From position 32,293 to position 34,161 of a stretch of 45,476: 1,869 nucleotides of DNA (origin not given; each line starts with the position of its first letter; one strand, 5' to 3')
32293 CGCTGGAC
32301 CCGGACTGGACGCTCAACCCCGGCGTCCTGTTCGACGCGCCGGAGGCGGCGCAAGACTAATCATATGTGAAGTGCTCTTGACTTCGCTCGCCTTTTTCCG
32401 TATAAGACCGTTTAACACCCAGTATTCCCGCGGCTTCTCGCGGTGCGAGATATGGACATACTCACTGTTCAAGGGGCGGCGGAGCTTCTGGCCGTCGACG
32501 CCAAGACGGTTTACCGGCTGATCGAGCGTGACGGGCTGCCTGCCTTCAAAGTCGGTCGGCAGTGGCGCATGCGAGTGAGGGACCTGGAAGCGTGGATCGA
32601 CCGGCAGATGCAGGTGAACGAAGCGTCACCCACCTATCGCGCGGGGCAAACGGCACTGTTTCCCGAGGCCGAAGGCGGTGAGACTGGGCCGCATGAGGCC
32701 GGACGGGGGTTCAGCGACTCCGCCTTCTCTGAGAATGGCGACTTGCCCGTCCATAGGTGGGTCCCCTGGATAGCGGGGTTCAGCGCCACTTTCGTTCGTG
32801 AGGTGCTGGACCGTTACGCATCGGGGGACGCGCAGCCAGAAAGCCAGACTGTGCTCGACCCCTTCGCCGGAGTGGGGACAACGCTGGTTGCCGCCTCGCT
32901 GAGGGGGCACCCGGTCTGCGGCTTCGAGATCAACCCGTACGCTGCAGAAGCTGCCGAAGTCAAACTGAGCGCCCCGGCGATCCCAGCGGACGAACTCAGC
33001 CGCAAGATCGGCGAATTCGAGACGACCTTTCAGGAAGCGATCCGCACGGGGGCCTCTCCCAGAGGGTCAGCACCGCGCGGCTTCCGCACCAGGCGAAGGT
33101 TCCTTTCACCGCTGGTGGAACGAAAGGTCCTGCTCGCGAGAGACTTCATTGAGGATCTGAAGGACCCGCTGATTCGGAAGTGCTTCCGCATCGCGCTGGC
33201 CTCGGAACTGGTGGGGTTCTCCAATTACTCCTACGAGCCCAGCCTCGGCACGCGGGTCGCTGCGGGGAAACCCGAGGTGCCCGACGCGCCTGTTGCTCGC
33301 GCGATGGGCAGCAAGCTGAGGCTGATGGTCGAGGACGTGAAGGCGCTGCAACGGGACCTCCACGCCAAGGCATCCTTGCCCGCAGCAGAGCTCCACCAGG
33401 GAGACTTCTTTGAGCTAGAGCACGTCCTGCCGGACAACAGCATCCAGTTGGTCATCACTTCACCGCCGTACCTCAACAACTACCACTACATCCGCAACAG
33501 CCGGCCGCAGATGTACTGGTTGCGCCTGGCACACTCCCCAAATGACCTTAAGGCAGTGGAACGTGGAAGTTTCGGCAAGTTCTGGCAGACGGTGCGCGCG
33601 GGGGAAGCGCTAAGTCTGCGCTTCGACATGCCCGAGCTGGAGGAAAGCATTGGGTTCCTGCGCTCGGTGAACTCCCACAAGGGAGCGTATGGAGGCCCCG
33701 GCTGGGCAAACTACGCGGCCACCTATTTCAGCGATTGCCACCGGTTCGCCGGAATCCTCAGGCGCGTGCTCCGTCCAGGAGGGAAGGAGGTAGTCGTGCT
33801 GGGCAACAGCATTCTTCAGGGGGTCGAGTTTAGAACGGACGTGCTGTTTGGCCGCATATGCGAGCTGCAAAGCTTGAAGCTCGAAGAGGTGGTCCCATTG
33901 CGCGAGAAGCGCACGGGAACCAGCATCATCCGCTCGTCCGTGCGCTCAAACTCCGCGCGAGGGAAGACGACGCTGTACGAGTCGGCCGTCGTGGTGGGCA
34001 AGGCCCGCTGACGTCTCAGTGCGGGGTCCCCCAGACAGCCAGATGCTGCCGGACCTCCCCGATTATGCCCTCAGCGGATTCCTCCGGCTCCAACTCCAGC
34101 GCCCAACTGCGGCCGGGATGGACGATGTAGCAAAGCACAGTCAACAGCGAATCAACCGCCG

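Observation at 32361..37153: Low-GC 4.8-kb island: HTH-methyltransferase + FRG protein + 393-aa orphan + split PD-(D/E)xK nuclease, a candidate undescribed modification-linked defence module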

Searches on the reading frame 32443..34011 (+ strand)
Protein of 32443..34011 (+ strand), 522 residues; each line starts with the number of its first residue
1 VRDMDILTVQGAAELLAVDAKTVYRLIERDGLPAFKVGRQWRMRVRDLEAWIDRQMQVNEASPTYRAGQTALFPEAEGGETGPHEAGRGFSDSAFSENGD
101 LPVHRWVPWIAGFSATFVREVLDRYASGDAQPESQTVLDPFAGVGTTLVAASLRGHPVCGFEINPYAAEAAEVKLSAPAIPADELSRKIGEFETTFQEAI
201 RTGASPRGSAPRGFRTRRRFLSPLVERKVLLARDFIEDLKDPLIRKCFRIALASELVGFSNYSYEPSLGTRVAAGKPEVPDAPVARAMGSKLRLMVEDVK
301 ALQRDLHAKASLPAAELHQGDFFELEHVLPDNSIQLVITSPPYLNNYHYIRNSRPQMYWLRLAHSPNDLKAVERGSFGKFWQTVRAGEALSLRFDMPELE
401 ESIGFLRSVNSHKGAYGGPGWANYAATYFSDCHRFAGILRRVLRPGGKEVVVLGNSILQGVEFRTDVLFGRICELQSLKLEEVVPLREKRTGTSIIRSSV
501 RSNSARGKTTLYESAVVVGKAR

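Call 3: search_protein_families(library=pfam, proteins=[window:32443-34011:+], max_evalue=0.1)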
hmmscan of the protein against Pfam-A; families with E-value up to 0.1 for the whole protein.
window:32443-34011:+ (522 aa): 5 families
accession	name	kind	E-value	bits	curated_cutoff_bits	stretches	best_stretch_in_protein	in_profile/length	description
PF12728.13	HTH_17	-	6.7e-15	55.5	27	1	7-55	2-50/51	Helix-turn-helix domain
PF01555.25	N6_N4_Mtase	-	3.2e-09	37.5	26.7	1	132-172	180-220/221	DNA methylase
PF05724.17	TPMT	-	0.0011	19.1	26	1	105-175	9-81/218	Thiopurine S-methyltransferase (TPMT)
PF08241.18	Methyltransf_11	-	0.0036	18.3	21.2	0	422-448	66-92/95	Methyltransferase domain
PF01170.24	UPF0020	-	0.034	14.3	22.3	0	134-158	29-53/197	RMKL-like, methyltransferase domain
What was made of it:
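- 32443..34011 (+): HTH-fused alpha-class DNA methyltransferase, probably N4-cytosine. HTH_17 covers residues 7-55, motif I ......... lies at 32857-32883 and motif IV SPPY at 33460-33471. It is a passenger gene, not part of the conserved triad. Pfam HTH_17 at 6.7e-15 and N6_N4_Mtase at 3.2e-09 (call 3).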

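Call 4: search_protein_families(library=padloc, proteins=[window:32443-34011:+], max_evalue=0.1)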
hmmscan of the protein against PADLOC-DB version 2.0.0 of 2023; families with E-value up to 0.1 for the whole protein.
window:32443-34011:+ (522 aa): 55 families (the best 25 are shown)
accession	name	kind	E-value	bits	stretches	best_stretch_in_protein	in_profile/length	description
PDLC03224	MTase_II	-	1.6e-24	84.7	2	95-176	59-137/481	Type II methyltransferase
PDLC03306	MTase_II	-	7.6e-23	79.1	1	86-473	13-384/422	Type II methyltransferase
PDLC03389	MTase_II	-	1.7e-19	67.9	2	94-179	47-126/445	Type II methyltransferase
PDLC03322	MTase_II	-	2.7e-18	64.1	1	117-477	50-399/446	Type II methyltransferase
PDLC03364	MTase_II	-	1.1e-16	58.8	2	104-176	33-101/380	Type II methyltransferase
PDLC03362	MTase_II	-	1e-12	45.6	1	133-465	69-387/438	Type II methyltransferase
PDLC03353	MTase_II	-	1.8e-12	45.3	2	134-175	209-250/260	Type II methyltransferase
PDLC03369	MTase_II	-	1.3e-11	42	1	98-197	109-204/532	Type II methyltransferase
PDLC03320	MTase_II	-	1.4e-11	42.1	2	122-177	222-276/289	Type II methyltransferase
PDLC03377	MTase_II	-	3.4e-11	40.4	1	133-374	121-357/504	Type II methyltransferase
PDLC03371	MTase_II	-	3.8e-11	41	2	133-172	210-249/260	Type II methyltransferase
PDLC03387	MTase_II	-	5.7e-11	40.1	2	114-177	215-277/289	Type II methyltransferase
PDLC03239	MTase_II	-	1.4e-10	38.5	2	324-366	275-320/442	Type II methyltransferase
PDLC03350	MTase_II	-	3.3e-10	37.9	2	133-175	253-295/312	Type II methyltransferase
PDLC03228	MTase_II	-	8.2e-10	36.9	2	131-180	162-210/227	Type II methyltransferase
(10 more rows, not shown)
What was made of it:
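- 32443..34011 (+): PADLOC MTase_II (call 4).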

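Call 5: search_protein_families(library=ncbifam, proteins=[window:32443-34011:+], max_evalue=0.1)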
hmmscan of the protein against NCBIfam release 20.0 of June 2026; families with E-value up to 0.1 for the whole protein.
window:32443-34011:+ (522 aa): 7 families
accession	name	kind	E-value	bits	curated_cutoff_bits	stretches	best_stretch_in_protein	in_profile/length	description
NF047737.1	antiphage_MADS1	equivalog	2e-13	50.4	80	1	6-52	3-49/49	methylation-associated defense system helix-turn-helix domain-containing protein MAD1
TIGR01764.1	excise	domain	1.5e-12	47.6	28.8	1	7-52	2-47/49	excisionase family DNA-binding protein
NF010253.0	PRK13699.1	subfamily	3.6e-06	26.8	244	0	135-175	165-205/226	DNA methyltransferase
NF050803.1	DnaMtaseCcrMCaul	equivalog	0.00036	19.6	830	1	133-177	205-249/350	adenine-specific DNA-methyltransferase CcrM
NF008572.0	PRK11524.1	equivalog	0.0026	16.9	292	0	132-164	213-245/294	adenine-specific DNA-methyltransferase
TIGR01177.1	TIGR01177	hypoth_equivalog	0.0038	16.6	316.55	1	133-176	182-225/330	TIGR01177 family methyltransferase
NF009732.0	PRK13255.1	equivalog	0.0058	16.2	213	1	104-169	8-73/218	thiopurine S-methyltransferase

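Call 66: search_dna_similar(query=window:32443-34008:+, collection=plasmids, mode=protein, max_evalue=1e-10, max_rows=15)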
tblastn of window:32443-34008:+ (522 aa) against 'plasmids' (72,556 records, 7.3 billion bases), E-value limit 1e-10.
Records with a match: 23; places in all: 30; records where one place covers at least 80% of the query: 20.
Best place of each record, by identity: <60% 23.
By first word of the organism name: Deinococcus 14; Erwinia 5; Leptolyngbya 2; Psychrobacter 1; Pseudanabaena 1.
By predicted mobility (MOB-suite, as given by PLSDB): non-mobilizable 17; mobilizable 6.
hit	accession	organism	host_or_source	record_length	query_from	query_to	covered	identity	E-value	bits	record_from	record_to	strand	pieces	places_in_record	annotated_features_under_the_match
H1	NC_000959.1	Deinococcus radiodurans R1 = ATCC 13939 = DSM 20539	-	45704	90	516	82%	44.4%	6e-89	354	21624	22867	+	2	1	site-specific DNA-methyltransferase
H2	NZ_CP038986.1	Deinococcus radiodurans R1 = ATCC 13939 = DSM 20539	cell culture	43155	90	516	82%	44.4%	2e-104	351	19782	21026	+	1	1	site-specific DNA-methyltransferase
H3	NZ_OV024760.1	Deinococcus radiodurans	-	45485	90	516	82%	44.4%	2e-104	351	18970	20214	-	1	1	site-specific DNA-methyltransferase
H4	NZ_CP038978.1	Deinococcus radiodurans R1 = ATCC 13939 = DSM 20539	cell culture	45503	90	516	82%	44.4%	2e-104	351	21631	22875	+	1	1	site-specific DNA-methyltransferase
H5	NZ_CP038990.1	Deinococcus radiodurans R1 = ATCC 13939 = DSM 20539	cell culture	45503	90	516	82%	44.4%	2e-104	351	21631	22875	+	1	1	site-specific DNA-methyltransferase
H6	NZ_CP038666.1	Deinococcus radiodurans R1 = ATCC 13939 = DSM 20539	cell culture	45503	90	516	82%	44.4%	2e-104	351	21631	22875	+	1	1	site-specific DNA-methyltransferase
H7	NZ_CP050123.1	Deinococcus radiodurans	whole organism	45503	90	516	82%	44.4%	2e-104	351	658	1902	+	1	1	site-specific DNA-methyltransferase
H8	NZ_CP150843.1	Deinococcus radiodurans R1 = ATCC 13939 = DSM 20539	Single cell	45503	90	516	82%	44.4%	2e-104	351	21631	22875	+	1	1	site-specific DNA-methyltransferase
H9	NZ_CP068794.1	Deinococcus radiodurans R1 = ATCC 13939 = DSM 20539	cell culture,Orsay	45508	90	516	82%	44.4%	2e-104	351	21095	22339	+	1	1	site-specific DNA-methyltransferase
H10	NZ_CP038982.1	Deinococcus radiodurans R1 = ATCC 13939 = DSM 20539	cell culture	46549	90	516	82%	44.4%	2e-104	351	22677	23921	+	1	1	site-specific DNA-methyltransferase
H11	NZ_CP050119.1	Deinococcus radiodurans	whole organism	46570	90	516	82%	44.4%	2e-104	351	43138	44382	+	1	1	site-specific DNA-methyltransferase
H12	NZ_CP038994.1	Deinococcus radiodurans R1 = ATCC 13939 = DSM 20539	cell culture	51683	90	516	82%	44.4%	2e-104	351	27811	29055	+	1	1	site-specific DNA-methyltransferase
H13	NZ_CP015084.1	Deinococcus radiodurans R1 = ATCC 13939 = DSM 20539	single cell,Irradiated ground pork and ...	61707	90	516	82%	44.4%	2e-104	351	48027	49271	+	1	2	site-specific DNA-methyltransferase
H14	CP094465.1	Deinococcus radiodurans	prokaryote,soil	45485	90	516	82%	44.4%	2e-104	350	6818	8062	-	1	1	site-specific DNA-methyltransferase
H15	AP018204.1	Leptolyngbya boryana NIES-2135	-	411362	69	490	81%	25.8%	2e-13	81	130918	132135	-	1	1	hypothetical protein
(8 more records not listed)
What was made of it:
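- On M.DraR1-type alpha-class N4-cytosine methyltransferase: 44.4% identity over residues 90-516, E = 2e-104 (call 66).
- Closest known: DraI R-M system of Deinococcus radiodurans. Same: 44% identity over 427 residues (call 66).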

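Call 67: search_dna_similar(query=window:32443-34008:+, collection=phages, mode=protein, max_evalue=1e-10, max_rows=15)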
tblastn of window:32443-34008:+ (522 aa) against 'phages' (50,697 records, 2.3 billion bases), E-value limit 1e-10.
Records with a match: 2; places in all: 2; records where one place covers at least 80% of the query: 2.
Best place of each record, by identity: <60% 2.
By first word of the organism name: Haloarcula 2.
By host as written in the record: Haloarcula japonica 2.
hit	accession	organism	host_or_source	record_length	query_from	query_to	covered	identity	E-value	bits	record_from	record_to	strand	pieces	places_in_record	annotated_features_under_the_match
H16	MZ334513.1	Haloarcula virus HJTV-2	Haloarcula japonica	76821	92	511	80%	31.2%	2e-43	171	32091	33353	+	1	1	N4-cytosine Mtase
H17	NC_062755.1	Haloarcula virus HJTV-2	Haloarcula japonica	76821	92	511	80%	31.2%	2e-43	171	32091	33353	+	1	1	DNA methyltransferase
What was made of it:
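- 32443..34011 (+): 31% identity to a Haloarcula virus methyltransferase annotated as N4-cytosine (call 67).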

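Call 68: get_annotated_region(hit=H1, flank=5000)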
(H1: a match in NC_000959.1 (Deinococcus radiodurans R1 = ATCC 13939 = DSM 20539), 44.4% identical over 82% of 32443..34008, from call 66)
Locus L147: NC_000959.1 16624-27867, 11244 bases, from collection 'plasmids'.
description: Deinococcus radiodurans R1 = ATCC 13939 = DSM 20539 plasmid CP1, complete sequence
organism: Deinococcus radiodurans R1 = ATCC 13939 = DSM 20539 (NCBI taxid 243230)
taxonomy: Bacteria; Deinococcota; Deinococci; Deinococcales; Deinococcaceae; Deinococcus; Deinococcus radiodurans; Deinococcus radiodurans R1 = ATCC 13939 = DSM 20539
host: -; source: -; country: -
typing (MOB-suite, as given by PLSDB): non-mobilizable
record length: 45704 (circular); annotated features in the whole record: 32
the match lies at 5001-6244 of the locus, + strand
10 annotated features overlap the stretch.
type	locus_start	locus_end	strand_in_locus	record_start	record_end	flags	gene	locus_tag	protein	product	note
CDS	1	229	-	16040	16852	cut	-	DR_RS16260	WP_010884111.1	phosphodiester glycosidase family protein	-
CDS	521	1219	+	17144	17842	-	-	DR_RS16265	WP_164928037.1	DUF4158 domain-containing protein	-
CDS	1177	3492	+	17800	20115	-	-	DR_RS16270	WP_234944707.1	Tn3 family transposase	-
CDS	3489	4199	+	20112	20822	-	-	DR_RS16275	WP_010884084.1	site-specific integrase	GO:0015074 - DNA integration [Evidence IEA]; GO:0006310 - DNA recombination [Evidence IEA]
CDS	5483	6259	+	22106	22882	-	-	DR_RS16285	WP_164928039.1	site-specific DNA-methyltransferase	-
CDS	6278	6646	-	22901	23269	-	-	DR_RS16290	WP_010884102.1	hypothetical protein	-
CDS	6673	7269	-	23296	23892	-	-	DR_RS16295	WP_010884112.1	hypothetical protein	-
CDS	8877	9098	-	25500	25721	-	-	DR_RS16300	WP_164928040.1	hypothetical protein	-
CDS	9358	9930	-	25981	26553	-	-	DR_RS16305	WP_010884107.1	hypothetical protein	-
CDS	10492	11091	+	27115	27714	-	-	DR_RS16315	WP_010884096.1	ParA family protein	-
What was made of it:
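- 32443..34011 (+): 44% identity over residues 90-516 to the D. radiodurans CP1 methyltransferase M.DraR1 (calls 66, 68).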
